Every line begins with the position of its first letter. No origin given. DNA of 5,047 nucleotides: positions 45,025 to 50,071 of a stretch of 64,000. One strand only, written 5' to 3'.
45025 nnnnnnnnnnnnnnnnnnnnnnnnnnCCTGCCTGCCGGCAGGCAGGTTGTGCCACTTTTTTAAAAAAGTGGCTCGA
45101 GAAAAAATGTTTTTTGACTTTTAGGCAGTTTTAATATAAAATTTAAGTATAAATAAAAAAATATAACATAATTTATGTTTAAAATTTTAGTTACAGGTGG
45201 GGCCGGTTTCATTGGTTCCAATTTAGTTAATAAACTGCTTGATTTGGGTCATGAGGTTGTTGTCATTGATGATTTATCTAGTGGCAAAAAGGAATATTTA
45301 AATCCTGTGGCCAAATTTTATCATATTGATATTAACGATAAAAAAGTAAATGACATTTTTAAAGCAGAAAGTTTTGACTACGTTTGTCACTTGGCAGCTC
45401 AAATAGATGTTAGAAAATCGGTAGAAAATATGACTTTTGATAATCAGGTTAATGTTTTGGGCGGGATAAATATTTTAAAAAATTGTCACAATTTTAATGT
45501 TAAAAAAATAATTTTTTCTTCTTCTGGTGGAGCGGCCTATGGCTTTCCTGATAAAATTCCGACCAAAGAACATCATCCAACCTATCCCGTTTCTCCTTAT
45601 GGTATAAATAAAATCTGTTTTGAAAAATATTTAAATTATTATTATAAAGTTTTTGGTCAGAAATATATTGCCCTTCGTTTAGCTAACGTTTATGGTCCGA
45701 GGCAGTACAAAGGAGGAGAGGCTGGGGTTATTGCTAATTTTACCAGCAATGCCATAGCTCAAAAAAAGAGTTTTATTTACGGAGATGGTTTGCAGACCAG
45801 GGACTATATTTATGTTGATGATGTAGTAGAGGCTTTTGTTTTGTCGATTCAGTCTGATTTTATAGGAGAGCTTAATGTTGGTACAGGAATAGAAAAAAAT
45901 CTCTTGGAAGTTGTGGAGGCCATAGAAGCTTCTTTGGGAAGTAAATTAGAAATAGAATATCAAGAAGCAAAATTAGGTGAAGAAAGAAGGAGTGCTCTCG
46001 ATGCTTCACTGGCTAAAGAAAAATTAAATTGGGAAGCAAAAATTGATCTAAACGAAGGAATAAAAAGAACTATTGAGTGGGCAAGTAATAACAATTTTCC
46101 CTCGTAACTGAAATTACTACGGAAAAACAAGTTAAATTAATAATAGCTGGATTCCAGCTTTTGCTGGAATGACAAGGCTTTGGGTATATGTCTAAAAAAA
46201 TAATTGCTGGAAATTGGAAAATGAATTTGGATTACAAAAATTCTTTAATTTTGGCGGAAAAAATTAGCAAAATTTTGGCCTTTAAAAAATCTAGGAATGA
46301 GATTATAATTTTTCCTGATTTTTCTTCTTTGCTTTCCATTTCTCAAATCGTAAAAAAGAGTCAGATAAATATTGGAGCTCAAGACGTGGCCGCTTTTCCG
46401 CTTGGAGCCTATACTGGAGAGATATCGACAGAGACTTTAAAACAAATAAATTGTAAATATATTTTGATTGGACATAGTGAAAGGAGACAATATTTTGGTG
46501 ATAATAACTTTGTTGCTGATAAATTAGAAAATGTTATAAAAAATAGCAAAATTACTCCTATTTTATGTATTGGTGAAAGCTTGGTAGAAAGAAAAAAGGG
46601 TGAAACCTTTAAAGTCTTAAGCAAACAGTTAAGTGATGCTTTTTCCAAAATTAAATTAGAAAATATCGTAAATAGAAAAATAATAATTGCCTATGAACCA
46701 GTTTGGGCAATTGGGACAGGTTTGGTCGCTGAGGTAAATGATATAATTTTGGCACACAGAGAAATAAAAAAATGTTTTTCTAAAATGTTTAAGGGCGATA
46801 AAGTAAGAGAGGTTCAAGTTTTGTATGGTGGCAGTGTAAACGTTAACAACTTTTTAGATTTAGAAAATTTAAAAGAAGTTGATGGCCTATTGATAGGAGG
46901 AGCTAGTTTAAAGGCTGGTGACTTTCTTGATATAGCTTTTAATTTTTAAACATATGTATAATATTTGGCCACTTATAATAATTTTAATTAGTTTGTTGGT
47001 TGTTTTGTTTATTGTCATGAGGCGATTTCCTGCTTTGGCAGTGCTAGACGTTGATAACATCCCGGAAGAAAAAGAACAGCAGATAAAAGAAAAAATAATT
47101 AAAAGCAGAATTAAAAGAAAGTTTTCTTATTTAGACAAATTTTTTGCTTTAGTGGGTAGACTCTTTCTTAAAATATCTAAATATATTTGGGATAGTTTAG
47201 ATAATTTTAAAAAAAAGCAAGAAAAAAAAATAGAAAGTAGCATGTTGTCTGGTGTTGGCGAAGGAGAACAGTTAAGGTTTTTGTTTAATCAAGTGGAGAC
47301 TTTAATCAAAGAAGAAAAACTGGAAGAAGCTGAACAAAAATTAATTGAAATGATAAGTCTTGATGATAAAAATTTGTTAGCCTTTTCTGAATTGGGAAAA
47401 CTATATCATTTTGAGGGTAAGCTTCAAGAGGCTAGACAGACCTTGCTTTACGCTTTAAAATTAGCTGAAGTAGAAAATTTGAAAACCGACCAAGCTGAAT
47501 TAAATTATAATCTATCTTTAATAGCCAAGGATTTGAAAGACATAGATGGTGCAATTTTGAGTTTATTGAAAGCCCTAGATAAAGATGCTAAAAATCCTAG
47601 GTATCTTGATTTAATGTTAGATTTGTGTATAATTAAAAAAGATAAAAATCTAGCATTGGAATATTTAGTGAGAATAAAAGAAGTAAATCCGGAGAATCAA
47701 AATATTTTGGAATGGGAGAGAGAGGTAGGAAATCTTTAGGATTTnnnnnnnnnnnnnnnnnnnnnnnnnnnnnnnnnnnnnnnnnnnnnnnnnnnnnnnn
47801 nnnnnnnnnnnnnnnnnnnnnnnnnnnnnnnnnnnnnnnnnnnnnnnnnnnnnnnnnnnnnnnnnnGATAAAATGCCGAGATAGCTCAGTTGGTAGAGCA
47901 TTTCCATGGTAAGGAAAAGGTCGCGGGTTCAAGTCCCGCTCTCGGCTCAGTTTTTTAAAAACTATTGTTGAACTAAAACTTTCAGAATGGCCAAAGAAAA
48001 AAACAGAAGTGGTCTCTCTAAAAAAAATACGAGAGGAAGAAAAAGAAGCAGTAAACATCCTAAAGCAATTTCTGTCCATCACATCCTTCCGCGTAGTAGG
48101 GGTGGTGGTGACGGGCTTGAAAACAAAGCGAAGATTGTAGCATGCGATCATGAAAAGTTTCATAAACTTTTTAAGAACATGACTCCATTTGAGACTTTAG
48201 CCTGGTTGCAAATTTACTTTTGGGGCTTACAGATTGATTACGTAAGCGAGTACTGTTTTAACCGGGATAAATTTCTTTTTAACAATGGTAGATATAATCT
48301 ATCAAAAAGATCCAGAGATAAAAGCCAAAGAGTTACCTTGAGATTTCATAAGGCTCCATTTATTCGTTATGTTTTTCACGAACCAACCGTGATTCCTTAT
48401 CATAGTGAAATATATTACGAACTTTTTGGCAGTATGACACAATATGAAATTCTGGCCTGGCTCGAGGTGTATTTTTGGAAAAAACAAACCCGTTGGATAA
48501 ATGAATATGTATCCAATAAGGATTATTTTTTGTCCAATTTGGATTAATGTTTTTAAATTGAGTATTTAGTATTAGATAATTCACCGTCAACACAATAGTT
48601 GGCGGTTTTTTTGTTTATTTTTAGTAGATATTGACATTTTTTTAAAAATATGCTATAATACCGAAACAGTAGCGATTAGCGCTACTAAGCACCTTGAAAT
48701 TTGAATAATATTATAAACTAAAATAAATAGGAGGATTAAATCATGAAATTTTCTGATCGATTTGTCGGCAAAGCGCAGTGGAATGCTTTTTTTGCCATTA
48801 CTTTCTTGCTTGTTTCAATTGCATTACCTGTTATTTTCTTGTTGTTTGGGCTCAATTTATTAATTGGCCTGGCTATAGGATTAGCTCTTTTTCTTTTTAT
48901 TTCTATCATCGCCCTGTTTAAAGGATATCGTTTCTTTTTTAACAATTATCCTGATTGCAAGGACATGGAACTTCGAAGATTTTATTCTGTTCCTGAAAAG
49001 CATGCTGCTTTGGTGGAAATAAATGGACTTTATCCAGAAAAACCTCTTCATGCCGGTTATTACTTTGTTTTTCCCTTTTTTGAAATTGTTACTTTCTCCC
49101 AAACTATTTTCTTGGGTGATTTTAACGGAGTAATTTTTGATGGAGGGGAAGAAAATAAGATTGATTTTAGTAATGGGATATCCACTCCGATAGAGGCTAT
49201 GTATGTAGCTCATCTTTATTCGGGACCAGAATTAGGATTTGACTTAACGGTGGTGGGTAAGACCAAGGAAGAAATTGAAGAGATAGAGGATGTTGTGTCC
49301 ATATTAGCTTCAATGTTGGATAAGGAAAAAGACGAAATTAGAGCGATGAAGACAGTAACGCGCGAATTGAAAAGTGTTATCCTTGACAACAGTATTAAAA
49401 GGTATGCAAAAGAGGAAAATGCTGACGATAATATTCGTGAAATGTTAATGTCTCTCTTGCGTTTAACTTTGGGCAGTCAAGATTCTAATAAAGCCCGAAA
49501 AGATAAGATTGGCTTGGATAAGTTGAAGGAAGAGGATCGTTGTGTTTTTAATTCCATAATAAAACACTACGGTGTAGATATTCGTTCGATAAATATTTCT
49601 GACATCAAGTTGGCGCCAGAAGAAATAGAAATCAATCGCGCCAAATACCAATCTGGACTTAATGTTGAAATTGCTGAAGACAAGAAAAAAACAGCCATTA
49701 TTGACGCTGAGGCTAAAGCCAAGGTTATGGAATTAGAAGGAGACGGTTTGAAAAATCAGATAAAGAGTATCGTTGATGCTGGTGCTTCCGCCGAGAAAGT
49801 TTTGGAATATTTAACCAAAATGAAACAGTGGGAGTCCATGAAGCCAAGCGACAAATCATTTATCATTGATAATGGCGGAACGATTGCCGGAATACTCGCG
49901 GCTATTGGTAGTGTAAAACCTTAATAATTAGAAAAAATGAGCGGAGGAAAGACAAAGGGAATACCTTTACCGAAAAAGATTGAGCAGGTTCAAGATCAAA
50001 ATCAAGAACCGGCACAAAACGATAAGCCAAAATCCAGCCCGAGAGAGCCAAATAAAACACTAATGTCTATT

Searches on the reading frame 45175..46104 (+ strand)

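Call 25: search_protein_families(library=pfam, proteins=[window:45175-46104:+], max_evalue=0.001)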
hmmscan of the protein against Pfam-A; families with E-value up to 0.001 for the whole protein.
window:45175-46104:+ (310 aa): 8 families
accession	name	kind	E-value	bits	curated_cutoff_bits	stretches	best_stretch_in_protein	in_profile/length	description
PF01370.27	Epimerase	-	3e-58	197.5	20.9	1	4-227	1-227/240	NAD dependent epimerase/dehydratase family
PF16363.11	GDP_Man_Dehyd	-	7.1e-56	190.5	27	1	5-299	1-332/332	GDP-mannose 4,6 dehydratase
PF01073.25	3Beta_HSD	-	5.5e-22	78.5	22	1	5-226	1-230/280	3-beta hydroxysteroid dehydrogenase/isomerase family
PF04321.23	RmlD_sub_bind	-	6.5e-13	48.8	27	1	3-176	2-155/287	RmlD substrate binding domain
PF02719.21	Polysacc_synt_2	-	8.5e-12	45.3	20.2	1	4-176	1-175/293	Polysaccharide biosynthesis protein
PF07993.18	NAD_binding_4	-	2.9e-08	33.6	20.1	0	54-124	78-143/258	Male sterility protein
PF13460.12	NAD_binding_10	-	0.00033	21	27.2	1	8-131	1-112/184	NAD(P)H-binding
PF05368.20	NmrA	-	0.00036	20.7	27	1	3-134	4-124/298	NmrA-like family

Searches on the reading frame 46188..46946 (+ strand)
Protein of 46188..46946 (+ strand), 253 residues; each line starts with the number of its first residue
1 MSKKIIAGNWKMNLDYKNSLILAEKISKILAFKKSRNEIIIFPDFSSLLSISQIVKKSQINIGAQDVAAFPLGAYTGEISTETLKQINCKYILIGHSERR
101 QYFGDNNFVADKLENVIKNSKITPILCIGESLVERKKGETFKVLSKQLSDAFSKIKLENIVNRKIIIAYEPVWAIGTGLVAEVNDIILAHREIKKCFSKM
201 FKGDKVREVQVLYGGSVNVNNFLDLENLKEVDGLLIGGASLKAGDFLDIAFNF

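Call 25: search_protein_families(library=pfam, proteins=[window:46188-46946:+], max_evalue=0.001)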
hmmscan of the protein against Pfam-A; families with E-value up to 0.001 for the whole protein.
window:46188-46946:+ (253 aa): 1 family
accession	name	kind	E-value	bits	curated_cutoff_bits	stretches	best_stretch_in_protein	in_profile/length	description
PF00121.24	TIM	-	3.4e-76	256.4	20.1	1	4-250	1-242/245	Triosephosphate isomerase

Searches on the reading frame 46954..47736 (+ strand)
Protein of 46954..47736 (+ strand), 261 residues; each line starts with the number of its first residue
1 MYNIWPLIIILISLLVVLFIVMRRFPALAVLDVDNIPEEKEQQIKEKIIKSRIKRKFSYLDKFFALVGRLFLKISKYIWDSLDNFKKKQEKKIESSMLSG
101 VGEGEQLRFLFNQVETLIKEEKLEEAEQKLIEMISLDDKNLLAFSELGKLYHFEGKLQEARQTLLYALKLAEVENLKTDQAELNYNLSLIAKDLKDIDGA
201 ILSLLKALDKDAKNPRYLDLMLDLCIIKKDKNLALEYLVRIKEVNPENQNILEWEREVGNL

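Call 25: search_protein_families(library=pfam, proteins=[window:46954-47736:+], max_evalue=0.001)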
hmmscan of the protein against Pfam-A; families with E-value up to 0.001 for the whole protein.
window:46954-47736:+ (261 aa): 4 families
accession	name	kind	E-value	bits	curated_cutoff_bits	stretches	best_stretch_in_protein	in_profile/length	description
PF13181.12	TPR_8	-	8.9e-08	32.2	25.7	0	181-209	1-29/34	Tetratricopeptide repeat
PF07719.23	TPR_2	-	4.8e-05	23.6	27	0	181-212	1-32/34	Tetratricopeptide repeat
PF13414.12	TPR_11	-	0.00019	21.5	26.8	0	118-152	5-39/42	TPR repeat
PF14559.12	TPR_19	-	0.00032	21.4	25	0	117-164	1-48/68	Tetratricopeptide repeat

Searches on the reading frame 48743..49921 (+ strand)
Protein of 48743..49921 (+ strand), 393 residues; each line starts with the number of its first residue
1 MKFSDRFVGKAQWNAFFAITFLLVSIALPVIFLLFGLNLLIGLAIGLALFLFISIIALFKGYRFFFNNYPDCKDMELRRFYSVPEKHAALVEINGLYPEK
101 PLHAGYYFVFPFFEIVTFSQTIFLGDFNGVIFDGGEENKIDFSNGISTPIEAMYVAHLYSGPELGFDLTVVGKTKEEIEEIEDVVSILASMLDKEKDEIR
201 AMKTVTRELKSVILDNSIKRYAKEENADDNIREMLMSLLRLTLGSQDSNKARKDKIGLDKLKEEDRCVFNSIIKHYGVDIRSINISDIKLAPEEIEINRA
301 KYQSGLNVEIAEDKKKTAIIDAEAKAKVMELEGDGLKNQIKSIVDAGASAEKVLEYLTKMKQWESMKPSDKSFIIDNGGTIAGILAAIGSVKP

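Call 25: search_protein_families(library=pfam, proteins=[window:48743-49921:+], max_evalue=0.001)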
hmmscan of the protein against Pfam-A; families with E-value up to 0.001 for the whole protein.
window:48743-49921:+ (393 aa): 1 family
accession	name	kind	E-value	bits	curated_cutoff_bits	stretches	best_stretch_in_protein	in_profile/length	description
PF01145.31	Band_7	-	5.8e-05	23.6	23.6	0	82-324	2-174/176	SPFH domain / Band 7 family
